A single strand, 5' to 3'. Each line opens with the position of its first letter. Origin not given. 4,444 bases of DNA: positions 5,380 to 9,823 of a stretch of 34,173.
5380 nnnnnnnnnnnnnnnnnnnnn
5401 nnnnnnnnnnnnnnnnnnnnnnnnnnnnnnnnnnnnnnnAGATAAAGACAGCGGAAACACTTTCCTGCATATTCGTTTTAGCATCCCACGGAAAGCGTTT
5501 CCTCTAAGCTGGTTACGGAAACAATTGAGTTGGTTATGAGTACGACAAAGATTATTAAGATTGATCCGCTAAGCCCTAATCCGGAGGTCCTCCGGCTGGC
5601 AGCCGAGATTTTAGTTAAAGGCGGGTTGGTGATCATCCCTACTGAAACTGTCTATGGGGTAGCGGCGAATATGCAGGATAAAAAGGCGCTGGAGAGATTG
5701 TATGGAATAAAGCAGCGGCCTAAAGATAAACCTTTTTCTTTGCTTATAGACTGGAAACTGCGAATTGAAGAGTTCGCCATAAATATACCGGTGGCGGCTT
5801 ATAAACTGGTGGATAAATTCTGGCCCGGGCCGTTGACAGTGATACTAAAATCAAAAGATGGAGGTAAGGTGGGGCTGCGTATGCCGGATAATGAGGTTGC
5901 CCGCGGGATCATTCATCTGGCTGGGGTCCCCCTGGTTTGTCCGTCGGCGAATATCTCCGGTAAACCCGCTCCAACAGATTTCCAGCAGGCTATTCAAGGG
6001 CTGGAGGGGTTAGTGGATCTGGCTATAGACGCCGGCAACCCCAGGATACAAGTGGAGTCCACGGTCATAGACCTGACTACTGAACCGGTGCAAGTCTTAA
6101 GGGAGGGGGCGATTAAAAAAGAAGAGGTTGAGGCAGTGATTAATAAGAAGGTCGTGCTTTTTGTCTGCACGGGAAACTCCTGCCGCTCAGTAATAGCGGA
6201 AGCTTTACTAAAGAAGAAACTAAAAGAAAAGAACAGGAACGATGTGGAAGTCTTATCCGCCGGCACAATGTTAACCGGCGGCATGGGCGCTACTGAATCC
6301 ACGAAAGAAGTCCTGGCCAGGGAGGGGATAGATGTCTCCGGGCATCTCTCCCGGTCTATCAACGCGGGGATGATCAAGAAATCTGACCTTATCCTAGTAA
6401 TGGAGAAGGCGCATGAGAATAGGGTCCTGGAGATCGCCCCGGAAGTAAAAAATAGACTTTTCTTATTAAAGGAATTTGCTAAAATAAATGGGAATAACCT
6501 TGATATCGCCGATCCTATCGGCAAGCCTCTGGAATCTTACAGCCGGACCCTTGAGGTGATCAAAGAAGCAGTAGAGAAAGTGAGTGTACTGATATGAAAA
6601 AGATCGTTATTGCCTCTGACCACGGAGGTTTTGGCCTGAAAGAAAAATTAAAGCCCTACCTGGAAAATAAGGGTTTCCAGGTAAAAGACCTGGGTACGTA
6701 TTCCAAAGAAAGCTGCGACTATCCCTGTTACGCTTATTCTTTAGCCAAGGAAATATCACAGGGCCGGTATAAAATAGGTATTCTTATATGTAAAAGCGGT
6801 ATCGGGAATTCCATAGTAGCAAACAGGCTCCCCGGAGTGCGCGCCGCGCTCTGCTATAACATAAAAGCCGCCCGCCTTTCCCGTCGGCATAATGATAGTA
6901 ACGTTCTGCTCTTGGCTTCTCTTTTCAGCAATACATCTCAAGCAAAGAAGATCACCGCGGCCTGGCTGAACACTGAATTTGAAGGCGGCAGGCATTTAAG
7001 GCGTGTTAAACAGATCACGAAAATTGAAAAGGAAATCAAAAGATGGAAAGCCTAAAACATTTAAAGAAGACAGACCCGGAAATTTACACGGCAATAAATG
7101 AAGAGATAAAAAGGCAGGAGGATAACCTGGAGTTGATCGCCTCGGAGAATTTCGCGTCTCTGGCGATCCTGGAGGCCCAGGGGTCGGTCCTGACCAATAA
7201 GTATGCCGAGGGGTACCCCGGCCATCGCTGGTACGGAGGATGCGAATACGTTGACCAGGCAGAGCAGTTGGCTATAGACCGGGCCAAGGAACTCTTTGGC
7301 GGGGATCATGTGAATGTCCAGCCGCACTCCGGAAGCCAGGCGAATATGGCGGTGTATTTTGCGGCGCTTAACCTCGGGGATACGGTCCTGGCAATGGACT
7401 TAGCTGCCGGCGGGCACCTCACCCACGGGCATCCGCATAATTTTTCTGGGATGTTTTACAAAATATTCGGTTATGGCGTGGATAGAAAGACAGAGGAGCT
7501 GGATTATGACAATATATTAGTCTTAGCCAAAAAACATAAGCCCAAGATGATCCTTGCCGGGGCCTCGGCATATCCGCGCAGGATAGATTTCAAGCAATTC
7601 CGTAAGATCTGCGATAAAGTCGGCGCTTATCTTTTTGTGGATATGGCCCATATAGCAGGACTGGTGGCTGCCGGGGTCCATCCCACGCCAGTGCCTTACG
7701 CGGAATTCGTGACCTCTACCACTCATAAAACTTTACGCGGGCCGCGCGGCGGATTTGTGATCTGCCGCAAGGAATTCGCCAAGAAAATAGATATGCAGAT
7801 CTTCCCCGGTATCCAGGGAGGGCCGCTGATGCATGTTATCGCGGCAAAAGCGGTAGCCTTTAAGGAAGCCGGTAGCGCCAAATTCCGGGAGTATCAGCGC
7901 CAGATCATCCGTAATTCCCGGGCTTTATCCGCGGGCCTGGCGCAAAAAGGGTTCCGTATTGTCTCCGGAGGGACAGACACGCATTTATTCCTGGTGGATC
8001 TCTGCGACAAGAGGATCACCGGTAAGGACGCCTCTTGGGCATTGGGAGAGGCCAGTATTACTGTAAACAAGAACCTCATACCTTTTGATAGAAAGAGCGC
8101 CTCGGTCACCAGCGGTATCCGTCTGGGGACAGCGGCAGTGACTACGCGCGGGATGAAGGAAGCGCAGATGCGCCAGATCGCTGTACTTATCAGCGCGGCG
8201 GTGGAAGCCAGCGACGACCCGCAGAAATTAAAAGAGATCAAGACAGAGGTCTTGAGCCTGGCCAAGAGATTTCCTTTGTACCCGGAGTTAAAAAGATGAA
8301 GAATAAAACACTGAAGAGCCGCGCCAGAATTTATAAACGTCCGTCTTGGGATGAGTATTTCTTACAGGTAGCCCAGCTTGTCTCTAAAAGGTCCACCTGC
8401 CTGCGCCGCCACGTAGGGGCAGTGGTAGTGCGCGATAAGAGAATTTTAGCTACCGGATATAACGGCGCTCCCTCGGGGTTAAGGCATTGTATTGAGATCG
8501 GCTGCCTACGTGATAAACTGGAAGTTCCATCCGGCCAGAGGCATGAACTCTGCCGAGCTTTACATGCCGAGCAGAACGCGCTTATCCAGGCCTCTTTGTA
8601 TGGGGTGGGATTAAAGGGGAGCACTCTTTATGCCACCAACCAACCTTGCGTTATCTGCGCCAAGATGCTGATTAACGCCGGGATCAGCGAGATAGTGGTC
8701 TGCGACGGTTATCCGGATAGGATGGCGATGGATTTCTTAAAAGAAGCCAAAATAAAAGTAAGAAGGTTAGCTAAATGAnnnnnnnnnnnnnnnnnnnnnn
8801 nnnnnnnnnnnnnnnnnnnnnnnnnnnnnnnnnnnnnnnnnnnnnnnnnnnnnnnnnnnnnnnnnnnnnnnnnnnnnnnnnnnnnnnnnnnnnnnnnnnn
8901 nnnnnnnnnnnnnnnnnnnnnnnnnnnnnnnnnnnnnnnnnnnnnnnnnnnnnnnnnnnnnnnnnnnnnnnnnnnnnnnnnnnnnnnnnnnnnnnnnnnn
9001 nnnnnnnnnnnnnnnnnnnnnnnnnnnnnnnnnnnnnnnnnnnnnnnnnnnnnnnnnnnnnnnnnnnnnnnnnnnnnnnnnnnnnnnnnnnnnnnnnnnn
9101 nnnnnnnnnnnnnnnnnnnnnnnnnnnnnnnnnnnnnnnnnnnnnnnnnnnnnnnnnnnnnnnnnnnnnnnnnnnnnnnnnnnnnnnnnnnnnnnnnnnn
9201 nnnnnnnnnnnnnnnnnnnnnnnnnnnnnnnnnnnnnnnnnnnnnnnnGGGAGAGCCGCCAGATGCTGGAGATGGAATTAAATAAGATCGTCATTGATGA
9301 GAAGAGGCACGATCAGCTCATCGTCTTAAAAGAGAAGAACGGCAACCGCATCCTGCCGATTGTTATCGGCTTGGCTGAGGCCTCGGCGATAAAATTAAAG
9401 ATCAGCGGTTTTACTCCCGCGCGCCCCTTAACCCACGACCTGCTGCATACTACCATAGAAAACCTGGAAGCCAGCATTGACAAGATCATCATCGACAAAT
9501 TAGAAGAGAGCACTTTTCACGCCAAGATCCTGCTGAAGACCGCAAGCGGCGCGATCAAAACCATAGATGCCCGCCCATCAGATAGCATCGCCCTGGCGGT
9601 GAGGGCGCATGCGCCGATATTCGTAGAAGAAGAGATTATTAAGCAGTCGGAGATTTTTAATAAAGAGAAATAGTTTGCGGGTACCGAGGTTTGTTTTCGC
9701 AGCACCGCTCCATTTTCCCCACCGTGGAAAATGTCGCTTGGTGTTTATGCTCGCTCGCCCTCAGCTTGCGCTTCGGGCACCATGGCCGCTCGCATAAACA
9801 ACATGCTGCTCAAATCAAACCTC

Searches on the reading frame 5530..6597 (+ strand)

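Call 9: search_protein_families(library=pfam, proteins=[window:5530-6597:+], max_evalue=0.0001)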
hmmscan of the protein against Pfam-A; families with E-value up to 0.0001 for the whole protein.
window:5530-6597:+ (355 aa): 2 families
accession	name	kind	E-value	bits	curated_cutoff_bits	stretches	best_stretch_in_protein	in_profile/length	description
PF01300.24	Sua5_yciO_yrdC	-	6.2e-51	172.8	25.1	1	26-193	1-178/178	Telomere recombination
PF01451.26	LMWPc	-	1.1e-33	116.9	23.2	1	209-350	1-142/144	Low molecular weight phosphotyrosine protein phosphatase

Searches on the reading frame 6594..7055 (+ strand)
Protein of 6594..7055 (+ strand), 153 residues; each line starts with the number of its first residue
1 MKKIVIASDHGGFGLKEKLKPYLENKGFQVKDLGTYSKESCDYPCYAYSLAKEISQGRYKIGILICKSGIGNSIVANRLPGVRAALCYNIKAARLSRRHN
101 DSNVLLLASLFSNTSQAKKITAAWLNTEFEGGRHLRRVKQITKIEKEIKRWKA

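Call 9: search_protein_families(library=pfam, proteins=[window:6594-7055:+], max_evalue=0.0001)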
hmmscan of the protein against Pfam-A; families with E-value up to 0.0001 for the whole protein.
window:6594-7055:+ (153 aa): 1 family
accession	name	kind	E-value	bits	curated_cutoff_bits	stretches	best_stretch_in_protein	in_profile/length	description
PF02502.23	LacAB_rpiB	-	6.3e-52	175.6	24.7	1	4-141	1-138/138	Ribose/Galactose Isomerase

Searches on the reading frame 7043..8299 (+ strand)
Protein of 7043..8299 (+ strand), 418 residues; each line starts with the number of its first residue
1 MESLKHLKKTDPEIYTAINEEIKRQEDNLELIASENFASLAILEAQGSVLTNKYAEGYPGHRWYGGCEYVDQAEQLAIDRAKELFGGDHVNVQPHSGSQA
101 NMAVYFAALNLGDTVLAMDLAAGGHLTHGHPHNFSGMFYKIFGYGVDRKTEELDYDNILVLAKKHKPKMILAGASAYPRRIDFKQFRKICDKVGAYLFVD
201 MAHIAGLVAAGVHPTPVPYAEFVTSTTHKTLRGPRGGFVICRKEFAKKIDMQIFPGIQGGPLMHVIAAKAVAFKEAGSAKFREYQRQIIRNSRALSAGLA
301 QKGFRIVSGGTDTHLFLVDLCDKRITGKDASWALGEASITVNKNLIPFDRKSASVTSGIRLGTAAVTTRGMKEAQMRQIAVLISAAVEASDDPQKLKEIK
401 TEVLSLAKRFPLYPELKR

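Call 9: search_protein_families(library=pfam, proteins=[window:7043-8299:+], max_evalue=0.0001)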
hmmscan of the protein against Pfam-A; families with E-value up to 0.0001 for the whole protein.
window:7043-8299:+ (418 aa): 2 families
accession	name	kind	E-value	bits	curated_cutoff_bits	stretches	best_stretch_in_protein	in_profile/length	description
PF00464.25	SHMT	-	7.1e-167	555.4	27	1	7-383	1-399/399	Serine hydroxymethyltransferase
PF00155.27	Aminotran_1_2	-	8.6e-10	38.8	19.7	1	84-374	60-357/361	Aminotransferase class I and II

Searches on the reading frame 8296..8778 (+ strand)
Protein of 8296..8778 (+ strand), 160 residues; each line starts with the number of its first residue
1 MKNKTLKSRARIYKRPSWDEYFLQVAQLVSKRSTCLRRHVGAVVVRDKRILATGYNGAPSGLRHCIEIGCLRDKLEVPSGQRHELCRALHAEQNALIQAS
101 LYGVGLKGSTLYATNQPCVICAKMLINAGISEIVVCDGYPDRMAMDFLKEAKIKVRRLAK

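Call 18: search_protein_families(library=pfam, proteins=[window:8296-8778:+], max_evalue=0.0001)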
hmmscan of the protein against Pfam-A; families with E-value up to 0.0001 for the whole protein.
window:8296-8778:+ (160 aa): 2 families
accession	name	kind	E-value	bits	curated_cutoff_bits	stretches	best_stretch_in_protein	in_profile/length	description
PF00383.29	dCMP_cyt_deam_1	-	1.3e-24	86.4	25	1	17-136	2-101/102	Cytidine and deoxycytidylate deaminase zinc-binding region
PF14437.12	MafB19-deam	-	1.1e-18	67.9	27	1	17-142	2-106/142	MafB19-like deaminase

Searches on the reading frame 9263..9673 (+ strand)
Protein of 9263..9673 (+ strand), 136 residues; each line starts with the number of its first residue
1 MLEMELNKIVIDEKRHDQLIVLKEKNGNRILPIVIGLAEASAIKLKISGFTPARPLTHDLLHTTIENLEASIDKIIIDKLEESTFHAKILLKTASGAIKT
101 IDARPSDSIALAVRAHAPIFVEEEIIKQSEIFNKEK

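Call 18: search_protein_families(library=pfam, proteins=[window:9263-9673:+], max_evalue=0.0001)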
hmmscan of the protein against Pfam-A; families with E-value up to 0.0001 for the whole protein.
window:9263-9673:+ (136 aa): 1 family
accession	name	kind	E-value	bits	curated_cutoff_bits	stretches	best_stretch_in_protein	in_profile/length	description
PF02577.19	BFN_dom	-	6.8e-39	132.6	27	1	20-132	1-110/112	Bifunctional nuclease domain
